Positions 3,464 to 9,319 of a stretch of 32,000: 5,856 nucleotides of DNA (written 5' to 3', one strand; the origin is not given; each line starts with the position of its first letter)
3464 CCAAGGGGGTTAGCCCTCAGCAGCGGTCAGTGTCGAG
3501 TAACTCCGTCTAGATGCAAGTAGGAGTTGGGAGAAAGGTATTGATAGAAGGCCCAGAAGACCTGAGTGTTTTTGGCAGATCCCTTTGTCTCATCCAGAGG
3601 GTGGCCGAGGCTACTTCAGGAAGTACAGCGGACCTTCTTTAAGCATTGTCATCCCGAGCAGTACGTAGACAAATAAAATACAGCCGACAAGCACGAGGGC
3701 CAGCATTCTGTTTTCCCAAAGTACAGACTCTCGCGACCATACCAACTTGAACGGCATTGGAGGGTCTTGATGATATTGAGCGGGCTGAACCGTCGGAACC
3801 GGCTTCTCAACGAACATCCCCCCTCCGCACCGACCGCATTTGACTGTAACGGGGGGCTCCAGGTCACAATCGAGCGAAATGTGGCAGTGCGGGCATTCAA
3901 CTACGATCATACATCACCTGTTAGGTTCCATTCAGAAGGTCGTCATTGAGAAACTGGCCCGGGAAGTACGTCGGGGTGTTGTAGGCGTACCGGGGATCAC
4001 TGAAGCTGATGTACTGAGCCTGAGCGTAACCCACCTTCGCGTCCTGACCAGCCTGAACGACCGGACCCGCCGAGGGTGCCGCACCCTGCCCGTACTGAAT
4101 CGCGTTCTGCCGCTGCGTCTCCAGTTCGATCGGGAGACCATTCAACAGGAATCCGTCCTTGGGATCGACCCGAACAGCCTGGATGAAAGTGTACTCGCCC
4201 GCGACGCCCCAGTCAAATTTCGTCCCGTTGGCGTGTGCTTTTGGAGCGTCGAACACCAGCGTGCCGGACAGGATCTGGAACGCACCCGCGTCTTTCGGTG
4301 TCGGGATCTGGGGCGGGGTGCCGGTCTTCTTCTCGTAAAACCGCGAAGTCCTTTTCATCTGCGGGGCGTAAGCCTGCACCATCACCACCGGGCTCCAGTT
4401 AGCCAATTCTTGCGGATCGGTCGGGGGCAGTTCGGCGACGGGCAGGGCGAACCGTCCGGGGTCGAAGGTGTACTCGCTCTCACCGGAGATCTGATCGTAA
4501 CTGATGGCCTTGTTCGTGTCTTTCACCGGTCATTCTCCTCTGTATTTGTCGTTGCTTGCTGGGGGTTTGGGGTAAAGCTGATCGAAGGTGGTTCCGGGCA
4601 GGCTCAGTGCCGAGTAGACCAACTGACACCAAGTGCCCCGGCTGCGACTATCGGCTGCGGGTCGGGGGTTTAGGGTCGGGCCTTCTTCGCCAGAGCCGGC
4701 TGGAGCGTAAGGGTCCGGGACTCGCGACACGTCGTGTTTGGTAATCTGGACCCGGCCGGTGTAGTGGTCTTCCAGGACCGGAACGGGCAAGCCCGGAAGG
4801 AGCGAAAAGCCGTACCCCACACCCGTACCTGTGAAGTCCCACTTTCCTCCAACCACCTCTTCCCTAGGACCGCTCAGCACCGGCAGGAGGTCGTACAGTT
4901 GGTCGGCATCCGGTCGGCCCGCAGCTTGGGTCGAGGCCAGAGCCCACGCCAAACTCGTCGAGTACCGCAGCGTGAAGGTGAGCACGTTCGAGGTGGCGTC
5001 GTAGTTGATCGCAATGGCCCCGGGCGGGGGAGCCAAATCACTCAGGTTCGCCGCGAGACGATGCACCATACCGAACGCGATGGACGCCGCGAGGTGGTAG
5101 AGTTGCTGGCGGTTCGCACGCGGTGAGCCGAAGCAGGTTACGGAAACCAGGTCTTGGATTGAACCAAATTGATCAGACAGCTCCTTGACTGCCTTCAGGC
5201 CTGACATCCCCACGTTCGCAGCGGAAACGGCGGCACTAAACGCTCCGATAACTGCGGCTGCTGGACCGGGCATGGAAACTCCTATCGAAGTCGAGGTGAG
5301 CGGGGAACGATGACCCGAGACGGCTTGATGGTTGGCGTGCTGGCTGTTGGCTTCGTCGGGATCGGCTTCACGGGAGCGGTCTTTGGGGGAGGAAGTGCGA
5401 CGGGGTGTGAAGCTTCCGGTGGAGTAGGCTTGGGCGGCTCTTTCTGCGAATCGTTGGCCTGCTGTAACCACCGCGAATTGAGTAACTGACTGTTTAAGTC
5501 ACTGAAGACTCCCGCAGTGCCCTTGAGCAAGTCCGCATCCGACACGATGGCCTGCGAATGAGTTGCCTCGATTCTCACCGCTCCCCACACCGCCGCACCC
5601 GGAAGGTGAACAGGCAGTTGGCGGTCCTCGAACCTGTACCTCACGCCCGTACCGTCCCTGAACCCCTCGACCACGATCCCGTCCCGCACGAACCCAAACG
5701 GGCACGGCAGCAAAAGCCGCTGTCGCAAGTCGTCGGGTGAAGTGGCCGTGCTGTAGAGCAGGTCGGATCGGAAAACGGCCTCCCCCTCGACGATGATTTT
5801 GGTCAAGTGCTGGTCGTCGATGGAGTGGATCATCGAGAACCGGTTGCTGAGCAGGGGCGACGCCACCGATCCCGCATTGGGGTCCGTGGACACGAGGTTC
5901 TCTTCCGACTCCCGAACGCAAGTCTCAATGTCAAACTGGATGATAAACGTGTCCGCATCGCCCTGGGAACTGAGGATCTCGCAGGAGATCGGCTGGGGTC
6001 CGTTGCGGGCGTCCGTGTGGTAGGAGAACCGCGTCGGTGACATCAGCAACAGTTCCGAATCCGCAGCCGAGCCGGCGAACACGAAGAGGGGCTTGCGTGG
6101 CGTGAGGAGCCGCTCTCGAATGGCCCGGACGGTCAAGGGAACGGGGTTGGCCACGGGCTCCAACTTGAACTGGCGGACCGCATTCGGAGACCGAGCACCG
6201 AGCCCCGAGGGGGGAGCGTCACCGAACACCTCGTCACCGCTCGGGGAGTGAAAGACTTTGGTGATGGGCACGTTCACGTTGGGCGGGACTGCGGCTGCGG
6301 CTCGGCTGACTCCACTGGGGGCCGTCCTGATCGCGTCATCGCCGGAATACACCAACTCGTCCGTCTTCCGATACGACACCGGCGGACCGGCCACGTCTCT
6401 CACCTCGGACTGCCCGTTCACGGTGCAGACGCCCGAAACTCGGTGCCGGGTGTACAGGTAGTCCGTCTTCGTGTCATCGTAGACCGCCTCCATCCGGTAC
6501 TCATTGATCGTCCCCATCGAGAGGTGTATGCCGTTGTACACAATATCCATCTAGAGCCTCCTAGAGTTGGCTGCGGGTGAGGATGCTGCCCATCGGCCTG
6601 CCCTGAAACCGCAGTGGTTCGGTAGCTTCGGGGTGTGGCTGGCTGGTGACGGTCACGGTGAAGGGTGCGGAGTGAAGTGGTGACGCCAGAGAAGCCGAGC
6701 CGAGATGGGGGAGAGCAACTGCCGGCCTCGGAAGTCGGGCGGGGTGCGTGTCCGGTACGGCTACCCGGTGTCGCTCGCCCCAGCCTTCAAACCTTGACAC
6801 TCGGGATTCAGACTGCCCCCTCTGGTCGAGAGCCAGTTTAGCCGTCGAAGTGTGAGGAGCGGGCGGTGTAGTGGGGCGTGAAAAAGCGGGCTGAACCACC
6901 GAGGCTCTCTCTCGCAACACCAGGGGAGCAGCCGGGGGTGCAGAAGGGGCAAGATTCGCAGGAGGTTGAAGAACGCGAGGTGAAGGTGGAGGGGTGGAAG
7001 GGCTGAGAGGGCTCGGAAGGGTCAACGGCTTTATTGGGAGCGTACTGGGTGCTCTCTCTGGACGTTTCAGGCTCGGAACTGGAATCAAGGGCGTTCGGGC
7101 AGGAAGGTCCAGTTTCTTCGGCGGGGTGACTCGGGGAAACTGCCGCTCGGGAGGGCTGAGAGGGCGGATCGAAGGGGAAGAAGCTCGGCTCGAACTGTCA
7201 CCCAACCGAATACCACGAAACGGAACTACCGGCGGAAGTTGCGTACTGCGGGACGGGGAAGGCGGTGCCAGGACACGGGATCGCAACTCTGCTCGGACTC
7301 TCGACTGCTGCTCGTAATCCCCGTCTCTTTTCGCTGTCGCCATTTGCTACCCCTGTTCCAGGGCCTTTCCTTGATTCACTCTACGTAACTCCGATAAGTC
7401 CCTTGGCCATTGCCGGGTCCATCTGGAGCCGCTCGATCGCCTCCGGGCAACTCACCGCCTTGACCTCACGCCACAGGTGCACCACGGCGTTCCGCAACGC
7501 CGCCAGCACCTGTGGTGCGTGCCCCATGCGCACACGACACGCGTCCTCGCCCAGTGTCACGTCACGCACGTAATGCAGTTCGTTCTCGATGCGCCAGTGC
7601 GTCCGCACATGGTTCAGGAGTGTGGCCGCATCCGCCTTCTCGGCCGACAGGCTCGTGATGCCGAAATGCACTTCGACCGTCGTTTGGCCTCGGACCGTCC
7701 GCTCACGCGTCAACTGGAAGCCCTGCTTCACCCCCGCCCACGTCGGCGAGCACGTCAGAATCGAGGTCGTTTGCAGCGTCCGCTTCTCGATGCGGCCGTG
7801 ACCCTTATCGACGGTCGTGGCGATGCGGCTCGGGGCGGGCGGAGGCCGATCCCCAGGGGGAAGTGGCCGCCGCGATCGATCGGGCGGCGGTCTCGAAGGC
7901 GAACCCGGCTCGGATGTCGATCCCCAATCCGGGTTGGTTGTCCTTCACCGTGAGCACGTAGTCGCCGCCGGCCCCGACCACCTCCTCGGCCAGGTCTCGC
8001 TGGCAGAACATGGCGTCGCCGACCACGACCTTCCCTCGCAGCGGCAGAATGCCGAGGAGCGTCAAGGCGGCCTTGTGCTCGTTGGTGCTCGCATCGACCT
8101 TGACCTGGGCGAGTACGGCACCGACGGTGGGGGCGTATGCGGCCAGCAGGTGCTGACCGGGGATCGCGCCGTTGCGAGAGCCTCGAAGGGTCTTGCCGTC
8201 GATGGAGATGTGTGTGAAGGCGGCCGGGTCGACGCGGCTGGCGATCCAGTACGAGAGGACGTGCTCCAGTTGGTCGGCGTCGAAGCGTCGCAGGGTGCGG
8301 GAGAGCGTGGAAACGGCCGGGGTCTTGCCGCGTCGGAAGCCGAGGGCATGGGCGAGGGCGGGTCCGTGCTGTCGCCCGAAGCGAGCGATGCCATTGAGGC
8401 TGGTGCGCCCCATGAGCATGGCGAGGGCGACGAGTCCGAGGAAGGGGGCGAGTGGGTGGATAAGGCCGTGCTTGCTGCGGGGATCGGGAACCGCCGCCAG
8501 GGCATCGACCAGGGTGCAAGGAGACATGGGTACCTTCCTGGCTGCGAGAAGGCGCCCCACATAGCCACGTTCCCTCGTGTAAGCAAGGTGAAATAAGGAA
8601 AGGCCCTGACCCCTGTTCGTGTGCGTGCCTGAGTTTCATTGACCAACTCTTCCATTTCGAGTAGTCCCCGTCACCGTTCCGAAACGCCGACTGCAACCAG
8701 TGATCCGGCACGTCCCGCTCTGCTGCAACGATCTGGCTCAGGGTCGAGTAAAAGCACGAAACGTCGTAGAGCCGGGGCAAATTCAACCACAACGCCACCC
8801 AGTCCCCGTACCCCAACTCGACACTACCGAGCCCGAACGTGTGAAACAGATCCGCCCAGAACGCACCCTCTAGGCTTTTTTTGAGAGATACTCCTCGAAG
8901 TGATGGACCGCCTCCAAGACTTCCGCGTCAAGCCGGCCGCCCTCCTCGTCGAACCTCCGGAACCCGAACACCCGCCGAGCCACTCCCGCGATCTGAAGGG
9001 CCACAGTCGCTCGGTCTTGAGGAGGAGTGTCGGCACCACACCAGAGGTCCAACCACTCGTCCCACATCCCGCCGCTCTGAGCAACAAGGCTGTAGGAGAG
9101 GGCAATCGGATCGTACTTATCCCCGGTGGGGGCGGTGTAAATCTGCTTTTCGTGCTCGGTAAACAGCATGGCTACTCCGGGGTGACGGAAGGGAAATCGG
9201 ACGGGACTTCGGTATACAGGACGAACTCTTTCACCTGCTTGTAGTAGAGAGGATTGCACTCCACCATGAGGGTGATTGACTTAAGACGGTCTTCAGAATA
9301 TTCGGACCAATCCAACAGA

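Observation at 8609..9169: Canonical A_AAA_AAA -1 frameshift joining two small ORFs: a G/GT tail-assembly-chaperone signature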

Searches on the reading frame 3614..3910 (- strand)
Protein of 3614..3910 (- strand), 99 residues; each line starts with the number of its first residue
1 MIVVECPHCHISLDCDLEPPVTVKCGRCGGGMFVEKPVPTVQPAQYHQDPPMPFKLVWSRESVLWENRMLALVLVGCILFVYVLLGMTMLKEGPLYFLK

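Call 7: search_protein_families(library=pfam, max_evalue=1, proteins=[window:3614-3910:-])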
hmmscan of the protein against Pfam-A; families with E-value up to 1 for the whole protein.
seq(99 aa): 5 families
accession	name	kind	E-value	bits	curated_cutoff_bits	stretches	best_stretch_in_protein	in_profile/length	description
PF24460.1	DUF7575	-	0.042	13.6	28.5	1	4-18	4-18/28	Domain of unknown function (DUF7575)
PF12760.12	Zn_ribbon_IS1595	-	0.063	13.7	25.4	1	5-29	20-44/46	Transposase zinc-ribbon domain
PF13408.12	Zn_ribbon_recom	-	0.2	12.5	25.3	1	23-34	6-17/58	Recombinase zinc beta ribbon domain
PF22289.1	DmmA-like_C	-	0.4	11.1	27.4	0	4-35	2-31/44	Dimethylamine monooxygenase subunit DmmA-like, C-terminal domain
PF13717.11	Zn_ribbon_4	-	0.7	10.3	30.3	0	4-10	3-9/36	zinc-ribbon domain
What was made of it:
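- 3611..3910 (-): 99-aa zinc-ribbon protein with a hydrophobic C-terminus; last gene of the module. Only weak zinc-ribbon hits were found (call 7).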

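Call 8: search_protein_families(library=phrogs, max_evalue=1, proteins=[window:3614-3910:-])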
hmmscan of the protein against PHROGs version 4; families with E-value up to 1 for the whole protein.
seq(99 aa): 0 families

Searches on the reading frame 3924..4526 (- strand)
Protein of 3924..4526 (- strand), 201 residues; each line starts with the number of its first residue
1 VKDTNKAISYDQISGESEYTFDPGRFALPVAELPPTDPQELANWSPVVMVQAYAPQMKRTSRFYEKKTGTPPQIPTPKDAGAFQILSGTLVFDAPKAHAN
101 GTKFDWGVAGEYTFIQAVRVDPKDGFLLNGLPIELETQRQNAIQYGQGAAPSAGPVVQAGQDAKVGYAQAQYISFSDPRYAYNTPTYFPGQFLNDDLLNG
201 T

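Call 7: search_protein_families(library=pfam, max_evalue=1, proteins=[window:3924-4526:-])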
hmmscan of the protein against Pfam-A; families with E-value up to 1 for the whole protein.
seq(201 aa): 0 families

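Call 8: search_protein_families(library=phrogs, max_evalue=1, proteins=[window:3924-4526:-])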
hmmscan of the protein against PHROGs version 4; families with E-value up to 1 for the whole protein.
seq(201 aa): 1 family
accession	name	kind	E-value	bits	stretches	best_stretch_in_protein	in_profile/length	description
phrog_5392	-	unknown function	3.6e-05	24.6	1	128-189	23-89/108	-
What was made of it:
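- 3921..4526 (-): 201-aa conserved module protein. It hits phrog_5392, of unknown function, at 3.6e-5 (call 8).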

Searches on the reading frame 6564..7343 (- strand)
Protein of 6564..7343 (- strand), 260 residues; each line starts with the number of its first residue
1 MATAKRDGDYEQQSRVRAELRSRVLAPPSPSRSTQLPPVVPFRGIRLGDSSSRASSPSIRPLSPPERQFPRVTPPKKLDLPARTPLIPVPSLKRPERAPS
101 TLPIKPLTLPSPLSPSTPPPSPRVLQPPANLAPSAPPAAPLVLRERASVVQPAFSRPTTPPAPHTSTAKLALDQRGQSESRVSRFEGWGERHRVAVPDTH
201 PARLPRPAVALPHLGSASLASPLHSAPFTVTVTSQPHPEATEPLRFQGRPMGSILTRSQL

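Call 7: search_protein_families(library=pfam, max_evalue=1, proteins=[window:6564-7343:-])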
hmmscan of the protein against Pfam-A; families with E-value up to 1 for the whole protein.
seq(260 aa): 0 families

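Call 8: search_protein_families(library=phrogs, max_evalue=1, proteins=[window:6564-7343:-])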
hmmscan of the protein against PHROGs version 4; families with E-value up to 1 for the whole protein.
seq(260 aa): 0 families
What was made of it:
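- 6561..7343 (-): 260-aa proline-rich, low-complexity protein in the tape-measure slot. There is no family hit (calls 7, 8).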

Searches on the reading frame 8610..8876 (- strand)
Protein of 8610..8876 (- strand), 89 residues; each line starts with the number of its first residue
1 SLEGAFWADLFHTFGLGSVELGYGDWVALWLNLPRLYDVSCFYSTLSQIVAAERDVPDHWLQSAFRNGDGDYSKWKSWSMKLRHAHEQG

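Call 96: search_solved_structures(query=A15, max_evalue=10)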
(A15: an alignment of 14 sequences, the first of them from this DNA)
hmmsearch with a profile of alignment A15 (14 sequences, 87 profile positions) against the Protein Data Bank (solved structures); distinct sequences matched with E-value up to 10: 2.
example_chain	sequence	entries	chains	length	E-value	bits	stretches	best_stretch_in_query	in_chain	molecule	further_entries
7aoc_G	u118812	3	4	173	0.42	13.9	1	54-79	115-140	DNA-directed RNA polymerase I subunit rpa43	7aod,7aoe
8cq6_A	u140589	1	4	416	1.1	12.5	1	54-81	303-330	chorismate mutase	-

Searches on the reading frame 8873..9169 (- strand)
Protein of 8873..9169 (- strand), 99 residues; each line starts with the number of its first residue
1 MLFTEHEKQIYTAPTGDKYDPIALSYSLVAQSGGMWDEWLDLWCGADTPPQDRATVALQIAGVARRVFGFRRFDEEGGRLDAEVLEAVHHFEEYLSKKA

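Call 34: find_homologous_proteins(query=A3, max_evalue=0.001)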
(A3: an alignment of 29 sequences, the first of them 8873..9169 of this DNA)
Query A3 (29 sequences) (99 aa, profile of the alignment): 10 proteins with E <= 0.001 among 698 candidates.
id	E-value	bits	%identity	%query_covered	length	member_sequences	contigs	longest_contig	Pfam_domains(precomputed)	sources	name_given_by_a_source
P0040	7.9e-35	137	36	100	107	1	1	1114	-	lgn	-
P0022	3.5e-33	132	30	99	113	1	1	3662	-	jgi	-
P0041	4.9e-32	128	37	99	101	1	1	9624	-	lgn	-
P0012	6.9e-31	124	37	100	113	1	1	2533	-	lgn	-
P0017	9.0e-31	124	29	98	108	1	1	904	-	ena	-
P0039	4.1e-30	122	33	99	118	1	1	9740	-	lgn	-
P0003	1.1e-29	121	99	100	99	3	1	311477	-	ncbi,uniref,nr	ncbi:hypothetical protein R5W23_000135 [Gemmata sp. JC673]|uniref:Uncharacterized protein n=1 Tax=Ge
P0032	4.1e-28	116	31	90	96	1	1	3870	-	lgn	-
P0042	5.6e-27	112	36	100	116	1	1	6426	-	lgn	-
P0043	4.2e-26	109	32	99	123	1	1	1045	-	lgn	-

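Call 35: find_encoding_contigs(protein=P0041, flank=10000, max_places=2)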
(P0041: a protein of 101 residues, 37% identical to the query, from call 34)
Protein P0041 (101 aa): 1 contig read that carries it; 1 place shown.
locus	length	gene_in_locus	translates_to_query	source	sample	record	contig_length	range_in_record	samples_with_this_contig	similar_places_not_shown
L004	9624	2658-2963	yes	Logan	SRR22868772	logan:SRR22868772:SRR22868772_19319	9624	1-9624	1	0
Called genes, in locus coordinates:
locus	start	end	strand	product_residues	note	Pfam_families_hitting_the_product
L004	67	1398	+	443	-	PF02018:CBM_4_9 (weak)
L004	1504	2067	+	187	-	-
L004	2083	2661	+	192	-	-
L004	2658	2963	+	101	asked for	-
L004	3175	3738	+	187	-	-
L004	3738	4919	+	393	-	-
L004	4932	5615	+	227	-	-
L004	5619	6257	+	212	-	-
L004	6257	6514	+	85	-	-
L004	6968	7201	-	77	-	-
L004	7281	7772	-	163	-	PF12844:HTH_19, PF13560:HTH_31, PF01381:HTH_3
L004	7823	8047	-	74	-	-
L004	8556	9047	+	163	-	-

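Call 37: find_encoding_contigs(protein=P0042, flank=10000, max_places=2)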
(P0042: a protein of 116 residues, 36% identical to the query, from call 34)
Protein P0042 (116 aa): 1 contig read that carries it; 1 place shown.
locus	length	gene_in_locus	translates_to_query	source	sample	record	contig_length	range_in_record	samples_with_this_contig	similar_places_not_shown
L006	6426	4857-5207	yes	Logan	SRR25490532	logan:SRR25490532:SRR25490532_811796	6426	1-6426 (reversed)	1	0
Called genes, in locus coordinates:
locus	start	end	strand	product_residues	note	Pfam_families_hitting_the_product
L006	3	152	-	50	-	?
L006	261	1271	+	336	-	-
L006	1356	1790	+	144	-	-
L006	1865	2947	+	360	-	-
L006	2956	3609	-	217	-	-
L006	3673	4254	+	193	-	-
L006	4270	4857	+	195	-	-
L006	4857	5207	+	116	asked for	-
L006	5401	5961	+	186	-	-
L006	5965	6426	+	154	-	?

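Call 41: find_encoding_contigs(protein=P0040, flank=10000, max_places=2)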
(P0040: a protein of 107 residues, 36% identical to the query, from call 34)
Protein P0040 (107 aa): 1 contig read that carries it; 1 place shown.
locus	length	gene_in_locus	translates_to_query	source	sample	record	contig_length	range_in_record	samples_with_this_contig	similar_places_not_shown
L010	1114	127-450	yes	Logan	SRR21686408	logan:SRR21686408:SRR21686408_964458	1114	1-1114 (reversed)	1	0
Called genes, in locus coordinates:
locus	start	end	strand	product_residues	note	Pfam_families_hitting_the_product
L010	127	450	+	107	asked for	-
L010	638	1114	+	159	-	?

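Call 42: find_encoding_contigs(protein=P0043, flank=10000, max_places=2)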
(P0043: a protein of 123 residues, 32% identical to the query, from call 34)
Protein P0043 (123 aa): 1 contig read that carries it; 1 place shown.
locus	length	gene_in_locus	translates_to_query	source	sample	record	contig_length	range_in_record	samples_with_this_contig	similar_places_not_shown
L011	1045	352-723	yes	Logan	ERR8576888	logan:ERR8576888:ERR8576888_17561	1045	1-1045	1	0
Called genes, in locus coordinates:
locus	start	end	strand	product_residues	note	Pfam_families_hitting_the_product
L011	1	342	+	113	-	?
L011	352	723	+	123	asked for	-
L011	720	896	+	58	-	-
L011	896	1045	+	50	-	?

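Call 51: search_solved_structures(query=A3, max_evalue=10)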
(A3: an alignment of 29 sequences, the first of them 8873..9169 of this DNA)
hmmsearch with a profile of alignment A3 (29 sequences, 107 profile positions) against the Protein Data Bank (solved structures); distinct sequences matched with E-value up to 10: 4.
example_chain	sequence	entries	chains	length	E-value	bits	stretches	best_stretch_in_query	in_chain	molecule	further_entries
6v91_A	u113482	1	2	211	0.42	14.1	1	21-78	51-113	Stringent starvation protein A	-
4qq7_A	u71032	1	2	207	0.44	14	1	21-78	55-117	Putative stringent starvation protein A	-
9hyu_f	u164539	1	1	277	0.81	13.2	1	13-48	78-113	Chlorophyll a-b binding protein, chloroplastic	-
4hoj_A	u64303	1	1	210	0.94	12.9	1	1-76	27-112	RegF protein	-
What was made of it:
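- On Lambda-type G/GT tail assembly chaperone arrangement: PDB profile searches give nothing (calls 51, 96).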

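Call 82: search_protein_families(library=phrogs, max_evalue=0.1, proteins=[L006:1865-2944:+, L006:261-1268:+, L004:67-1395:+])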
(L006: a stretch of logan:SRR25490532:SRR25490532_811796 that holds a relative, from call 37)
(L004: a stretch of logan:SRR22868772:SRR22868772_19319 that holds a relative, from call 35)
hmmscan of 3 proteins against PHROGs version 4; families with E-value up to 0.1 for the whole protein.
L006:1865-2944:+ (360 aa): 0 families

L006:261-1268:+ (336 aa): 0 families

L004:67-1395:+ (443 aa): 1 family
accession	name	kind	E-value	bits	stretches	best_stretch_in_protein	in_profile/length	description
phrog_9728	-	unknown function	0.011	17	1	15-52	3-39/86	-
